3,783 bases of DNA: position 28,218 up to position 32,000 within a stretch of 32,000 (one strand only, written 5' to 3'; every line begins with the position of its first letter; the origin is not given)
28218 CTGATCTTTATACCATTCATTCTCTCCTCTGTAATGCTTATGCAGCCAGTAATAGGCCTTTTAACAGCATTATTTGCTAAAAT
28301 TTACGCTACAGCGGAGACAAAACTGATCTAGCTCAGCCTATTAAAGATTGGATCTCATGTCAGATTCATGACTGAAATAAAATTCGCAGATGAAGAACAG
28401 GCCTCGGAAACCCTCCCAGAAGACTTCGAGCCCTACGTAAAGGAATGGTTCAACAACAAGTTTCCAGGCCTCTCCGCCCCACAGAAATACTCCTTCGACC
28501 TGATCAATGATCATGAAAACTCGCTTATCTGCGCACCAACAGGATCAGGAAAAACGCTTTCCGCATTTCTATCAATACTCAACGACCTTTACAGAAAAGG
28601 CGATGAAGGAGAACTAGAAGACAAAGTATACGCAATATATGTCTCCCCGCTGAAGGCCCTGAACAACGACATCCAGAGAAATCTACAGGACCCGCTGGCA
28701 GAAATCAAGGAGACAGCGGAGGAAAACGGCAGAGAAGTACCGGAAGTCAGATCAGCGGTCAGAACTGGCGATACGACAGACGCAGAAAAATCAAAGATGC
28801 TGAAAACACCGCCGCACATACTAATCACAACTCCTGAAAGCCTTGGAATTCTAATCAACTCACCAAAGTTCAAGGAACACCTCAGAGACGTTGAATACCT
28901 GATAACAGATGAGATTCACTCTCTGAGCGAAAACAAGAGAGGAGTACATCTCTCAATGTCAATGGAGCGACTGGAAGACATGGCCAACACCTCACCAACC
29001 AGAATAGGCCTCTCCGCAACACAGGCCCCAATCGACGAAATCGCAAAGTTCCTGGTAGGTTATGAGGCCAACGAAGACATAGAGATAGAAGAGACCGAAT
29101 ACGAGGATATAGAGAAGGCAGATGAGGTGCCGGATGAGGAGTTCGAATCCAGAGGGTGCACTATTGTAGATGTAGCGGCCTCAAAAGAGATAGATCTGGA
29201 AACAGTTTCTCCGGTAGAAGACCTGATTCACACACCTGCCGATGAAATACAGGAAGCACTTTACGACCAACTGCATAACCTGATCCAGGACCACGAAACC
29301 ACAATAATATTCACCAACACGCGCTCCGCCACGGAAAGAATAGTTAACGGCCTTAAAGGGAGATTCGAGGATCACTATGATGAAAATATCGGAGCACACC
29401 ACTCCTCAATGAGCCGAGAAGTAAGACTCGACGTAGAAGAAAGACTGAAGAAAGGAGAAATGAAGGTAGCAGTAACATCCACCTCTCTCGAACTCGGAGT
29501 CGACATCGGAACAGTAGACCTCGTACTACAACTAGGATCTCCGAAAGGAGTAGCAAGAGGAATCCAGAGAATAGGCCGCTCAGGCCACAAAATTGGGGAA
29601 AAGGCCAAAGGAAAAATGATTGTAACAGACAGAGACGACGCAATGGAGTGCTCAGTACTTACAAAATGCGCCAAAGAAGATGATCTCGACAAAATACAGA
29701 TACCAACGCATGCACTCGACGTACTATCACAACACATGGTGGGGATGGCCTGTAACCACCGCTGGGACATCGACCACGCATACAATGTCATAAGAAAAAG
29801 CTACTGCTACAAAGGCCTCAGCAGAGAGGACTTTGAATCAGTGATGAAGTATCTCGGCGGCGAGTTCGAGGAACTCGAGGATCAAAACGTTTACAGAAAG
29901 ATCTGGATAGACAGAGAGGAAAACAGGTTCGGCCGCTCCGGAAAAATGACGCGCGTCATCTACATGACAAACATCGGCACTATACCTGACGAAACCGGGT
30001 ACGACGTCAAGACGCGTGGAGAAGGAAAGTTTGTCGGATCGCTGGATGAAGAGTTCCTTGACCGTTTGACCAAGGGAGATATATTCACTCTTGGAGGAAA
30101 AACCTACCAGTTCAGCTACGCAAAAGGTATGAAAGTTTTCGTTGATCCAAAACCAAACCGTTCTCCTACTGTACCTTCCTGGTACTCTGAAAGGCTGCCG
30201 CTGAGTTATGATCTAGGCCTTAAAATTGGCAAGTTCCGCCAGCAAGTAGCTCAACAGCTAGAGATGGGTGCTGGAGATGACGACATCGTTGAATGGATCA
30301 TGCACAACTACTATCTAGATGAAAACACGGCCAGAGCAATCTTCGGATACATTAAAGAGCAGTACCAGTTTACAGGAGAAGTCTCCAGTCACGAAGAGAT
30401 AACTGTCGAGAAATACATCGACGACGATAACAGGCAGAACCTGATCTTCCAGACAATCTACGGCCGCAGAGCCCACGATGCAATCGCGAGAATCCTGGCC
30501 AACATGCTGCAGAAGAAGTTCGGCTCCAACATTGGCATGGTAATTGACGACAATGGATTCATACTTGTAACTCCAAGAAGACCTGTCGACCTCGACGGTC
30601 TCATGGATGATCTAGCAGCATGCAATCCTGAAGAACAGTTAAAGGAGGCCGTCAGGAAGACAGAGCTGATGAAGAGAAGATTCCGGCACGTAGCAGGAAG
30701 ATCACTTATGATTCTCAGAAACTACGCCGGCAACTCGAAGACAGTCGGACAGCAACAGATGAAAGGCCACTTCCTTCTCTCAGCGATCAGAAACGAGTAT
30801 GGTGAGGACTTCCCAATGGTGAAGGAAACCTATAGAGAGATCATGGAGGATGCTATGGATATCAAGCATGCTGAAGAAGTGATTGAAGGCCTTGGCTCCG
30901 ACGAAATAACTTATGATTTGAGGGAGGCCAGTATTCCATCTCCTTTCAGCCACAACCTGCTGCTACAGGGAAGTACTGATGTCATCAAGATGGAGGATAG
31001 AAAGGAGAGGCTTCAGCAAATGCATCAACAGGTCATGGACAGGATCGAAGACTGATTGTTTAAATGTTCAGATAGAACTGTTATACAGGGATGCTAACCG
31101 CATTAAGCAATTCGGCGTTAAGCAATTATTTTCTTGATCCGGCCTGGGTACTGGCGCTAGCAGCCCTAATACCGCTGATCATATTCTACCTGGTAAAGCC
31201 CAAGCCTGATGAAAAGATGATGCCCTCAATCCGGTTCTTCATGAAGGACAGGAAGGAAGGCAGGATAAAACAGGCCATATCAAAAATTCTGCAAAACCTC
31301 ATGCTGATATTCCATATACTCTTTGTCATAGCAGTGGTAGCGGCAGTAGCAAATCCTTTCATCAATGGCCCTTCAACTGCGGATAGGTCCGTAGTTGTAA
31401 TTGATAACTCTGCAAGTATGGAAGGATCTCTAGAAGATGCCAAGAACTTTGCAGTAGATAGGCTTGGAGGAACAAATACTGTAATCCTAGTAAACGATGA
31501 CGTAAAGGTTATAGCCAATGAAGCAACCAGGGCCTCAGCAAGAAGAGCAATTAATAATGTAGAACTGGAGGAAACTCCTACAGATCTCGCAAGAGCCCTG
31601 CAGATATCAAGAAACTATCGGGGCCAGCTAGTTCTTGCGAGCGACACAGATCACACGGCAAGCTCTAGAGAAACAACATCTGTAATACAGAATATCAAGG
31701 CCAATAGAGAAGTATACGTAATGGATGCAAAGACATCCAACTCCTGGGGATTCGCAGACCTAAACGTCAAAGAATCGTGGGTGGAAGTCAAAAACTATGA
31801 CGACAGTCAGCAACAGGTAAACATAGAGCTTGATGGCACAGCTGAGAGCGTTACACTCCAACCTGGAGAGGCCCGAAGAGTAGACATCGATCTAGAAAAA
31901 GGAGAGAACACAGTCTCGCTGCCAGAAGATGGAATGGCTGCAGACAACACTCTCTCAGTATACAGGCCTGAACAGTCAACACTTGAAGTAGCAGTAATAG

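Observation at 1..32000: AGGCCT (GGCC core) behaves as a highly iterated palindrome across genes, frames, strands and spacers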

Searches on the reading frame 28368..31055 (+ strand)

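Call 5: search_protein_families(library=pfam, proteins=[window:28368-31055:+])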
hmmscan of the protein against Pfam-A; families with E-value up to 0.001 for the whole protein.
window:28368-31055:+ (895 aa): 5 families
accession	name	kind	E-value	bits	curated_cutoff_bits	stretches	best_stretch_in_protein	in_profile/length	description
PF08494.16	DEAD_assoc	-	4.6e-50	170.5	23.5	1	673-861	2-191/191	DEAD/H associated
PF19306.5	WH_Lhr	-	3.3e-37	127.9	27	1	436-600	4-166/168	Large helicase-related protein, winged helix domain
PF00270.35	DEAD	-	1.7e-30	106.4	26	1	38-220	3-161/167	DEAD/DEAH box helicase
PF00271.37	Helicase_C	-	6.5e-17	62.2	23.5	1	300-406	4-107/110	Helicase conserved C-terminal domain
PF04851.21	ResIII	-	5.2e-11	43.2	22.5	1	39-218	20-161/164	Type III restriction enzyme, res subunit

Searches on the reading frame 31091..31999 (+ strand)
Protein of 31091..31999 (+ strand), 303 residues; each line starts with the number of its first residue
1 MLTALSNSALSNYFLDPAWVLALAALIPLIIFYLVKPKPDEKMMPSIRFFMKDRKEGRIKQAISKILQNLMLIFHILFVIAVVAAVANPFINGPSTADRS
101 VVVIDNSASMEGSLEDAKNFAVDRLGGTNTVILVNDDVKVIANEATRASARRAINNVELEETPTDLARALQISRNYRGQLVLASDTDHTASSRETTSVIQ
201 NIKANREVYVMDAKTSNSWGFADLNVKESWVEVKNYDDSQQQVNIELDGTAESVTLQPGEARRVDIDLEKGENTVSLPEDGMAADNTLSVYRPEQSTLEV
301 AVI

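Call 43: search_protein_families(library=pfam, proteins=[window:31091-31999:+], max_evalue=0.01)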
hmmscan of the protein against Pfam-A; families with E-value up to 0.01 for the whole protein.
window:31091-31999:+ (303 aa): 4 families
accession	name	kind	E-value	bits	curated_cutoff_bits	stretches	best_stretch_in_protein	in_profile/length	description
PF07584.16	BatA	-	5.4e-13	49.6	25.9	1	14-89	4-77/77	Aerotolerance regulator N-terminal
PF24156.1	DUF7407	-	2.1e-06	28.4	28.2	1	230-288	14-73/74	Domain of unknown function (DUF7407)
PF13519.12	VWA_2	-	4.9e-05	24.3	27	1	101-176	2-88/107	von Willebrand factor type A domain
PF07009.16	NusG_II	-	0.0013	19.3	29.6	0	76-142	2-71/107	NusG domain II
